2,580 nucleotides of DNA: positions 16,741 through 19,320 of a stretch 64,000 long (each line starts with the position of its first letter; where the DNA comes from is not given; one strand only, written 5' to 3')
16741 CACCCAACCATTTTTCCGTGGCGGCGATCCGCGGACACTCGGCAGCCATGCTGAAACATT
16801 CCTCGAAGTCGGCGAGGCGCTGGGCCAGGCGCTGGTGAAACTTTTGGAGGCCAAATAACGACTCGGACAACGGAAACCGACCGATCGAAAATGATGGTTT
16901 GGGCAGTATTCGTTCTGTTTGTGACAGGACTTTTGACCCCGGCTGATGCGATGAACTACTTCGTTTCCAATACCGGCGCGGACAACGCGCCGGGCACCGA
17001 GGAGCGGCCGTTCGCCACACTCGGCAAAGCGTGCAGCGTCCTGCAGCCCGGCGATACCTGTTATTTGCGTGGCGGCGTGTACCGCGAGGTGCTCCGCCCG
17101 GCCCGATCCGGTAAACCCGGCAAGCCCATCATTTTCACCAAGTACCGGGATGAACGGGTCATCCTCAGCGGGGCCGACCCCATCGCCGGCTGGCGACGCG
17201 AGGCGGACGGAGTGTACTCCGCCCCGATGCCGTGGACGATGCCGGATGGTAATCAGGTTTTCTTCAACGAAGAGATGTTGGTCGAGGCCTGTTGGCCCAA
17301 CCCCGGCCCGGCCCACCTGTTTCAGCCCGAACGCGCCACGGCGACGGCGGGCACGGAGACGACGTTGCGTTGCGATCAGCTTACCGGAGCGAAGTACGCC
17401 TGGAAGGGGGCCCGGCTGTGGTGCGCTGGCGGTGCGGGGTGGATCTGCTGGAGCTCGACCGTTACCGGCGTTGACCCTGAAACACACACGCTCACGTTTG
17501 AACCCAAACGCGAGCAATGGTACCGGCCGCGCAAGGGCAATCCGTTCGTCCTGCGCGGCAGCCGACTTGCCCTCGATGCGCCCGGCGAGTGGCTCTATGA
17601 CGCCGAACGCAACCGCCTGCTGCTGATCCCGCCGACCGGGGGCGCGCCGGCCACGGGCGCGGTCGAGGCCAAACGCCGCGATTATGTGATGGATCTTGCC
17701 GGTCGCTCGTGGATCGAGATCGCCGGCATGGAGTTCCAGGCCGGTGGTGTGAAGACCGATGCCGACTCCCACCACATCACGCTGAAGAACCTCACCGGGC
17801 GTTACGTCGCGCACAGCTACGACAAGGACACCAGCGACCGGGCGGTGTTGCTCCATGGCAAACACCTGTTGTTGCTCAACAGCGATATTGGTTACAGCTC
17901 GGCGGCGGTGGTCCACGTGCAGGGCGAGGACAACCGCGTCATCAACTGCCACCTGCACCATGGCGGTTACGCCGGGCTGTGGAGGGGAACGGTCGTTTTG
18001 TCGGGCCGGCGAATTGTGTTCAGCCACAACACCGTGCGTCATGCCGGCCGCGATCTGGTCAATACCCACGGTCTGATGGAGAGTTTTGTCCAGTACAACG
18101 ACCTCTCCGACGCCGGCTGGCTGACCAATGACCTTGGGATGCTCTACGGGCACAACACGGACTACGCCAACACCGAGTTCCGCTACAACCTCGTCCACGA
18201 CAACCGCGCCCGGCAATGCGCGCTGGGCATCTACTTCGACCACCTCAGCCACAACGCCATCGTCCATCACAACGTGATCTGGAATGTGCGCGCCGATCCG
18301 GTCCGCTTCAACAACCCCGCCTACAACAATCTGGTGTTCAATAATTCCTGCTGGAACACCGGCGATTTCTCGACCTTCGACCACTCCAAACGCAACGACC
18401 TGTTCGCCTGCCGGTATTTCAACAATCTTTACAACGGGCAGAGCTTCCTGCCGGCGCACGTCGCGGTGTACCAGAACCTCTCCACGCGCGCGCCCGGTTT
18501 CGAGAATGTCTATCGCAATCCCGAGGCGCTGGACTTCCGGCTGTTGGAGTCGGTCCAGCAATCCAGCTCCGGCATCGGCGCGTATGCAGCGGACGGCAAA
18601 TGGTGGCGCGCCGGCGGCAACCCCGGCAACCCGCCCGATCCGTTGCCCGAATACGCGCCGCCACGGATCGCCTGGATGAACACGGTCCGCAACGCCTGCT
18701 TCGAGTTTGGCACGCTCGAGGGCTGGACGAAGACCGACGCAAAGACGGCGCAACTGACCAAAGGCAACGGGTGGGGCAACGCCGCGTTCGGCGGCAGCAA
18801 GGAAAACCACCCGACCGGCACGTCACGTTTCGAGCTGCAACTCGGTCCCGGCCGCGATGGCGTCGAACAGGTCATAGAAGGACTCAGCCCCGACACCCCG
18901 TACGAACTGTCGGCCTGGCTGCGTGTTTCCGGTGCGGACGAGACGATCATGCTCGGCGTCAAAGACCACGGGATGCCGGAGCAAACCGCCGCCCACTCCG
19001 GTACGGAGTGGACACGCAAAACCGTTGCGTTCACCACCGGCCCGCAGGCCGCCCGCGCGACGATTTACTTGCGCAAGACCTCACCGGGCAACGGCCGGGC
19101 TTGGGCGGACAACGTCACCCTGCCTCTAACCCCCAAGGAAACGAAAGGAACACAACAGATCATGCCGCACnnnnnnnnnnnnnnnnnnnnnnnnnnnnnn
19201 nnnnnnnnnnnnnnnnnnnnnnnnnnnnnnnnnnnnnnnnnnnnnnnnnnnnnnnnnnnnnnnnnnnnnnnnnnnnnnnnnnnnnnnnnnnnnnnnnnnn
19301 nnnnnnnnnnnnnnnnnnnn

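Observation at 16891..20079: Tri-modular beta-helix + CBM + GH29 protein, possibly two fucosidase-type catalytic modules in one polypeptide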

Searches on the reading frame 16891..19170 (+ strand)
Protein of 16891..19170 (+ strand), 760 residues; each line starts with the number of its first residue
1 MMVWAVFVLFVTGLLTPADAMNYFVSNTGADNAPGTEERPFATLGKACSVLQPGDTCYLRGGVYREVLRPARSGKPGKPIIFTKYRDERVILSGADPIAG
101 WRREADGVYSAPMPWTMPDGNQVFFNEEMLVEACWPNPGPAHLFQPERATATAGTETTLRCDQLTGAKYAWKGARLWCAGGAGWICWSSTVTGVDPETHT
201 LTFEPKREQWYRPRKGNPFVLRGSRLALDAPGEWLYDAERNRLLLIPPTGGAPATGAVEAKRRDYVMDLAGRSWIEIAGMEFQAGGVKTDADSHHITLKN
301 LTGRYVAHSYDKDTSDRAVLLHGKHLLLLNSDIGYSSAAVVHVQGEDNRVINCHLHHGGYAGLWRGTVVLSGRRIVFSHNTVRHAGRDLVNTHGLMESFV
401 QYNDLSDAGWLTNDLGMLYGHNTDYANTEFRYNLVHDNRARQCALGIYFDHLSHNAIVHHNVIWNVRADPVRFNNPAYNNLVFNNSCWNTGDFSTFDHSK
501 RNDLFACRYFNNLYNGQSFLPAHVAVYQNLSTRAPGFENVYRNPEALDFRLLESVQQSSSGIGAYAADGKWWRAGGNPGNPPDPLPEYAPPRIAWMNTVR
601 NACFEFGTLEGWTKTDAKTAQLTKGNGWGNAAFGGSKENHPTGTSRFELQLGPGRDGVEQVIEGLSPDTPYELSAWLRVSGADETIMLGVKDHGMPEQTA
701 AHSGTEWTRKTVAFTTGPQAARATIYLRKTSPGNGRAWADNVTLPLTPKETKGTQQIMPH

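Call 15: search_solved_structures(query=A1, max_evalue=10, show_alignments=4)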
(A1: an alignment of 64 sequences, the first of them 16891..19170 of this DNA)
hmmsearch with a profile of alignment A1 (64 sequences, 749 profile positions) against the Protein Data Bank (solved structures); distinct sequences matched with E-value up to 10: 23.
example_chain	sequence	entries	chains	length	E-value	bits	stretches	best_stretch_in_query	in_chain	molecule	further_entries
9rx2_A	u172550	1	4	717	8.6e-26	93.4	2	13-110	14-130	Parallel beta-helix repeat protein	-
3vst_A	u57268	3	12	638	6.8e-21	77.2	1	28-122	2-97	Xylosidase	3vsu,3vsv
5mqp_A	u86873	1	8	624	1.9e-15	59.3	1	23-295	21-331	Glycoside hydrolase BT_1002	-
5olq_A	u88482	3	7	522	4.5e-09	38.1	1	26-71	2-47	Rhamnogalacturonan lyase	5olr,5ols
8xmz_A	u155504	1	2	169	6.9e-07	30.9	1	624-742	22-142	T9SS C-terminal target domain-containing protein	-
2zez_A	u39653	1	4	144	2.1e-06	29.3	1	627-743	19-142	S-layer associated multidomain endoglucanase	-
6kqs_A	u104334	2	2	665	1.7e-05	26.3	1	27-94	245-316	lacto-N-biosidase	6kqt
1ru4_A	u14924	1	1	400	2.7e-05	25.7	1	25-122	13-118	Pectate lyase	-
7o78_A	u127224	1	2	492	0.00038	21.8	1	53-104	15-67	Polysaccharide lyase from Pseudopedobacter saltans, Pedsa3807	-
2zex_A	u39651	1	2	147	0.00042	21.7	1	645-743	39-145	S-layer associated multidomain endoglucanase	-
2zew_A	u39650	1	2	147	0.00046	21.6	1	645-743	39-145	S-layer associated multidomain endoglucanase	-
2zey_A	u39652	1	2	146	0.00049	21.5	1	645-743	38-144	S-layer associated multidomain endoglucanase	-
3oea_A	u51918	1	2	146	0.00058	21.3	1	645-743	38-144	S-layer associated multidomain endoglucanase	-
3oeb_A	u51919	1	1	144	0.00084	20.7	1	645-743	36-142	S-layer associated multidomain endoglucanase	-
2xom_A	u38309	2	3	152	0.0014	19.9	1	596-740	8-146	ARABINOGALACTAN ENDO-1,4-BETA-GALACTOSIDASE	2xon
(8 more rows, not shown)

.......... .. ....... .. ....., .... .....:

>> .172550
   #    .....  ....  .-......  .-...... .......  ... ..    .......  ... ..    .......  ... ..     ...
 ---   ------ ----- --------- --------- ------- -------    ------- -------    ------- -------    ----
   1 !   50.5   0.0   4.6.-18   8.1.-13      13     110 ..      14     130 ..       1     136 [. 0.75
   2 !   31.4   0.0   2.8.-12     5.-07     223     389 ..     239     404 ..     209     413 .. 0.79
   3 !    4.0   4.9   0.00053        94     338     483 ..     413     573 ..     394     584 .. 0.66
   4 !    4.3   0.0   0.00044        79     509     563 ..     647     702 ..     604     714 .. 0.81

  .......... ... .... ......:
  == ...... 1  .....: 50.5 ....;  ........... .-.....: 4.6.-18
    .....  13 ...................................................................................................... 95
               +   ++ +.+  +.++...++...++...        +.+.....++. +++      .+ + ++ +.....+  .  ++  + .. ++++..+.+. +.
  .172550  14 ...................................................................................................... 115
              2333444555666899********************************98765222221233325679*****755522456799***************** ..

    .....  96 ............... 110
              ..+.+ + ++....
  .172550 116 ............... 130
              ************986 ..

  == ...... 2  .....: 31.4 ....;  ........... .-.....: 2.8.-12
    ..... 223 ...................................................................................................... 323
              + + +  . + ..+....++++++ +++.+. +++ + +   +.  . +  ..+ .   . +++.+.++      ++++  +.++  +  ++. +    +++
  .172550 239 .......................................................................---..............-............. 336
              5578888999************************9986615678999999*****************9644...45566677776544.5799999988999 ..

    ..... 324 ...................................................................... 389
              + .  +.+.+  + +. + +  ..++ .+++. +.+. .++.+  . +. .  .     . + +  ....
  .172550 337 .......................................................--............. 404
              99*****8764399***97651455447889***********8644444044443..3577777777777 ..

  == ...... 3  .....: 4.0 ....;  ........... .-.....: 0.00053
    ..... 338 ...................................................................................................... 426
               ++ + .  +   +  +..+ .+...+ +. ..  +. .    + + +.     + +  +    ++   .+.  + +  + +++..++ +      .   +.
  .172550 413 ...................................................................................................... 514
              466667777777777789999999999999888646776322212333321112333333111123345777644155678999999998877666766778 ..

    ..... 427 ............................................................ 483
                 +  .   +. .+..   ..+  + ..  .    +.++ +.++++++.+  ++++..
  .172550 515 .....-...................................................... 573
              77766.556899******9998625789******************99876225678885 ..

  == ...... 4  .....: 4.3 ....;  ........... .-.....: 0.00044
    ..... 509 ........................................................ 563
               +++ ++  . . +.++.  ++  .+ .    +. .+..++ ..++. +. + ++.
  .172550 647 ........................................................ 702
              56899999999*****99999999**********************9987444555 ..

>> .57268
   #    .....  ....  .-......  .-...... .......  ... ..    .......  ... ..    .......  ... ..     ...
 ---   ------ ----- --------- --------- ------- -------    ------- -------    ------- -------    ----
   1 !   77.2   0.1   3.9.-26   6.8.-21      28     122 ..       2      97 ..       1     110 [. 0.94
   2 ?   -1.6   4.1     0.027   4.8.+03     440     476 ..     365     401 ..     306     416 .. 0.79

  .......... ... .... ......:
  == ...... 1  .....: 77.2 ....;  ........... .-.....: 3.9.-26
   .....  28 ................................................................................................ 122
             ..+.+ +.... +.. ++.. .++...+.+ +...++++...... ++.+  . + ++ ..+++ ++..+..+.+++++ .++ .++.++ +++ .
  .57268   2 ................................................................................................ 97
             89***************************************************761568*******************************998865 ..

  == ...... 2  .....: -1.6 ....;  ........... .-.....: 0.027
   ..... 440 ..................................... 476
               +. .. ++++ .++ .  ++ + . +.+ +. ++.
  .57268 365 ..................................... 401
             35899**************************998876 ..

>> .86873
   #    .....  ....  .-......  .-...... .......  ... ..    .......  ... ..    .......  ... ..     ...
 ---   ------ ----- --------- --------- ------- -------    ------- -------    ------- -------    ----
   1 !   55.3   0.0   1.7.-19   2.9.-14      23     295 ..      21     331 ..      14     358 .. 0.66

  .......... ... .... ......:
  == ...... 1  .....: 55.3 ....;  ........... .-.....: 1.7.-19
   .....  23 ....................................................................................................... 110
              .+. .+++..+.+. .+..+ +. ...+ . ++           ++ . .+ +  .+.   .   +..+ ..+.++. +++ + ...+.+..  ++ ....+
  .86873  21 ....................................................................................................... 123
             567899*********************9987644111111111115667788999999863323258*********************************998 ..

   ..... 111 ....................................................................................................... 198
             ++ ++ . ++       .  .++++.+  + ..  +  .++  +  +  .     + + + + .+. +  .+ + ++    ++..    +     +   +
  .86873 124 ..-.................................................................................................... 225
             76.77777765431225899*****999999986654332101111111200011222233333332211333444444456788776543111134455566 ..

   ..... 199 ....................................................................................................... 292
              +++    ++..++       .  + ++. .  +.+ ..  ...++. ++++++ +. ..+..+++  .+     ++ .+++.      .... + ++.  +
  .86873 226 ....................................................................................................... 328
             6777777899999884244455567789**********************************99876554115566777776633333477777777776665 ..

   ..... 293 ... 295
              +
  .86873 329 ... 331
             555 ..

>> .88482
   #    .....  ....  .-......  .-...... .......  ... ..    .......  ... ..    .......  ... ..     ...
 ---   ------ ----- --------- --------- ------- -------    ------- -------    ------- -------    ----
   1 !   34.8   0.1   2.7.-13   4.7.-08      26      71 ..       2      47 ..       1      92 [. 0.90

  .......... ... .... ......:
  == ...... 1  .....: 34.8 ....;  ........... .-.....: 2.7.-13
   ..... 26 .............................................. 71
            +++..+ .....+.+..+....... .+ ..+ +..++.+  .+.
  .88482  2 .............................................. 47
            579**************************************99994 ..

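Call 25: predict_structure(alignment_id=A1)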
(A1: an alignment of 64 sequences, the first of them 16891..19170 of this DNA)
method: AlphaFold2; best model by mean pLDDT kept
length: 760 residues; sequences in the alignment: 64
mean_pLDDT: 92.9   pTM: 0.92
mean pLDDT of the five models: 92.9, 92.4, 92.2, 91.5, 90.9
residues with pLDDT >= 90: 630; 70-90: 103; 50-70: 17; < 50: 10
segments of 3 or more residues with pLDDT < 50: 751-760
pLDDT, mean of each block of 10 residues (from residue 1): 74 64 97 98 98 98 98 98 98 97 94 93 95 95 94 97 89 94 91 95 93 95 94 95 93 87 98 99 98 99 96 94 99 97 99 97 93 98 95 97 96 90 96 97 93 96 95 95 95 89 94 91 92 68 91 87 82 92 96 96 94 97 92 78 93 98 96 98 97 98 97 97 98 97 90 33
secondary structure, 60 per line:
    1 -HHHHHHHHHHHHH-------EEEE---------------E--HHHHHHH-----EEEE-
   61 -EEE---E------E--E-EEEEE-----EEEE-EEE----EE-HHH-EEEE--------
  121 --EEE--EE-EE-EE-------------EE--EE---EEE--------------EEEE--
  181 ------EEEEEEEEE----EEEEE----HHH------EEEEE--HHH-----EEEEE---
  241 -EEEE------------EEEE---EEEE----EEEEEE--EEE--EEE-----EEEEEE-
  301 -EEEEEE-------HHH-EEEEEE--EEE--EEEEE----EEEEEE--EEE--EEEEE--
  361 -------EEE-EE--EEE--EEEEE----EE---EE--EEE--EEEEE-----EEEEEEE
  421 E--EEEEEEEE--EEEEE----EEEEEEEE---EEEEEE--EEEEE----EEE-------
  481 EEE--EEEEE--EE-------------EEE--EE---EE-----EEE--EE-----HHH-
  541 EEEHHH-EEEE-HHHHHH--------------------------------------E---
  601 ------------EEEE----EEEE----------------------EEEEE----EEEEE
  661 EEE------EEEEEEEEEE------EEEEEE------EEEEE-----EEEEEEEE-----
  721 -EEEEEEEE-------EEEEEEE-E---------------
elements in order (helices of 4 or more, strands of 3 or more residues): H2-14 E22-25 H44-50 E56-59 E62-64 E80-84 E90-93 E95-97 E109-112 E123-125 E158-160 E175-178 E187-195 E200-204 E218-222 E233-237 E242-245 E258-261 E265-268 E273-278 E281-283 E286-288 E294-299 E302-307 E319-324 E327-329 E332-336 E341-346 E349-351 E354-358 E368-370 E376-378 E381-385 E399-401 E404-408 E414-421 E424-431 E434-438 E443-450 E454-459 E462-466 E471-473 E481-483 E486-490 E508-510 E525-527 E541-543 E548-551 H553-558 E613-616 E621-624 E647-651 E656-663 E670-679 E686-691 E698-702 E708-715 E722-729 E737-743

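Call 44: fold_search(model_id=the predicted structure, library=pdb)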
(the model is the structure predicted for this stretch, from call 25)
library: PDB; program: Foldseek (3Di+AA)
matches with E <= 10: 1753; with E <= 0.001: 131
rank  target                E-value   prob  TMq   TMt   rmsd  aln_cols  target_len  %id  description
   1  5mqp_B                1.3e-19  1.00  0.45  0.56   8.0       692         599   13  Glycoside hydrolase BT_1002 (released 2017-04-05)
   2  5mqp_C                1.7e-19  1.00  0.44  0.54   9.0       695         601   12  Glycoside hydrolase BT_1002 (released 2017-04-05)
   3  5mqp_E                3.9e-19  1.00  0.36  0.44  11.2       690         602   13  Glycoside hydrolase BT_1002 (released 2017-04-05)
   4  5mqp_A                9.0e-19  1.00  0.50  0.62   4.8       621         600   15  Glycoside hydrolase BT_1002 (released 2017-04-05)
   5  3vst_A                6.0e-15  1.00  0.30  0.35  11.9       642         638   13  The complex structure of XylC with Tris (released 2013-02-27)
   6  5w6h_A                5.3e-11  1.00  0.17  0.18  17.2       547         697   10  Crystal structure of Bacteriophage CBA120 tailspike protein 4 enzymatically active domain (TSP4dN, orf213) (released 2018-10-24)
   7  8iq9_B                1.0e-09  1.00  0.18  0.23  17.4       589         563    9  Crystal structure of trimeric K2-2 TSP in complex with tetrasaccharide and octasaccharide (released 2024-02-21)
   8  8iqe_A                2.6e-09  1.00  0.18  0.22  17.8       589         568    9  Crystal structure of tetrameric K2-2 TSP (released 2024-02-21)
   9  8iqe_C                2.8e-09  1.00  0.18  0.23  16.7       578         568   10  Crystal structure of tetrameric K2-2 TSP (released 2024-02-21)
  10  8iqe_D                3.0e-09  1.00  0.17  0.22  19.7       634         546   11  Crystal structure of tetrameric K2-2 TSP (released 2024-02-21)
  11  8iq5_A                6.4e-09  1.00  0.17  0.21  18.2       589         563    9  Crystal structure of trimeric K2-2 TSP (released 2024-02-21)
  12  8iq5_D                6.7e-09  1.00  0.17  0.22  17.8       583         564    9  Crystal structure of trimeric K2-2 TSP (released 2024-02-21)
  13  8iqe_B                1.6e-08  1.00  0.18  0.24  18.0       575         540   11  Crystal structure of tetrameric K2-2 TSP (released 2024-02-21)
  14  8iq9_A                1.9e-08  1.00  0.17  0.22  17.3       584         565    9  Crystal structure of trimeric K2-2 TSP in complex with tetrasaccharide and octasaccharide (released 2024-02-21)
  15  7xyc_A                2.0e-08  1.00  0.17  0.22  23.1       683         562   11  CryoEM structure of Klebsiella phage Kp7 type II tail fiber gp52 in vitro (released 2023-06-07)
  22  8xmz_A                7.1e-07  1.00  0.15  0.78   3.9       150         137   23  Crystal structure of a novel porphyran-binding carbohydrate binding module (released 2024-01-17)
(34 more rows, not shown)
